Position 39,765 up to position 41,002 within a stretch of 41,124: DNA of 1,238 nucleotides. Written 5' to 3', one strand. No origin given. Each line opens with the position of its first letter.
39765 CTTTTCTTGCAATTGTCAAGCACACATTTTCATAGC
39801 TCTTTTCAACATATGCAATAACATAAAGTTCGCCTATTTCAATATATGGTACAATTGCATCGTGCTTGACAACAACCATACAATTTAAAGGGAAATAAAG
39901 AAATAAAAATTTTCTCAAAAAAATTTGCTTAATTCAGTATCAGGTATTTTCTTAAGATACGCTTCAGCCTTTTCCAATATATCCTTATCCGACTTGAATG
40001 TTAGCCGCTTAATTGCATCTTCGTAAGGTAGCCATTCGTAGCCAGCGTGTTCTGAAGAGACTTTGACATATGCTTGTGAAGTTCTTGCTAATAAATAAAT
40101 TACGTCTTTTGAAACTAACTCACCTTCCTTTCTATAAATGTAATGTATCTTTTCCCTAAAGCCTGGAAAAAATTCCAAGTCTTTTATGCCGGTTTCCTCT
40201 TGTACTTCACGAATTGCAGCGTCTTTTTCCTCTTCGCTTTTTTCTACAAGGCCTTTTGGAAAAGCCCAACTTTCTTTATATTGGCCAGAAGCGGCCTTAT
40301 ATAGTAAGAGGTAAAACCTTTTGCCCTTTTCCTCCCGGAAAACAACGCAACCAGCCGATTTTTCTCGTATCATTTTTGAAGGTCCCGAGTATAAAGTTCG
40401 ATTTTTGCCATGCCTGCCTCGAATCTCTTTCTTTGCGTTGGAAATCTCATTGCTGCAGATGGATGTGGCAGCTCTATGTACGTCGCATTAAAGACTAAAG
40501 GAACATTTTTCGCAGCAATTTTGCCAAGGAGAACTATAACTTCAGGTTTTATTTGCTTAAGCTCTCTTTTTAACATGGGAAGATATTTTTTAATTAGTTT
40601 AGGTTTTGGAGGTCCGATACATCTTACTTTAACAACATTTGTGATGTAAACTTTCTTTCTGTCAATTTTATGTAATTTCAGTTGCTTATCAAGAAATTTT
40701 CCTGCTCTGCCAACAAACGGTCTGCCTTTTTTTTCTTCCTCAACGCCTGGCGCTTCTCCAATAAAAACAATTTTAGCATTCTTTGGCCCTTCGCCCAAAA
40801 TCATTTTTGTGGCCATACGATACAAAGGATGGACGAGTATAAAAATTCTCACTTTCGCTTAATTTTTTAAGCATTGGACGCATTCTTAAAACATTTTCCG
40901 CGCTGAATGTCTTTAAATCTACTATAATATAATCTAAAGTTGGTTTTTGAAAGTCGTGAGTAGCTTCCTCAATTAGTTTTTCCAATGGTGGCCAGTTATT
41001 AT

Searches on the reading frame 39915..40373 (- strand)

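Call 8: search_protein_families(library=pfam, max_evalue=0.001, proteins=[window:39915-40373:-])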
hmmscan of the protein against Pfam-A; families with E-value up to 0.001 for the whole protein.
window:39915-40373:- (152 aa): 1 family
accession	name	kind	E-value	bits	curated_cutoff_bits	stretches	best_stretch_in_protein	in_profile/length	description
PF00293.34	NUDIX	-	7.8e-20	71.7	21.1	1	5-128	4-125/134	NUDIX domain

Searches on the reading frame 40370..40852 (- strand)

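Call 8: search_protein_families(library=pfam, max_evalue=0.001, proteins=[window:40370-40852:-])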
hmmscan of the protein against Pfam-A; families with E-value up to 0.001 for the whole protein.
window:40370-40852:- (160 aa): 1 family
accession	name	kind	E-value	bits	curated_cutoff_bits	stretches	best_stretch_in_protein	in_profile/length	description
PF03167.25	UDG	-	5.5e-33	114.5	24.3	1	20-142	2-129/141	Uracil DNA glycosylase superfamily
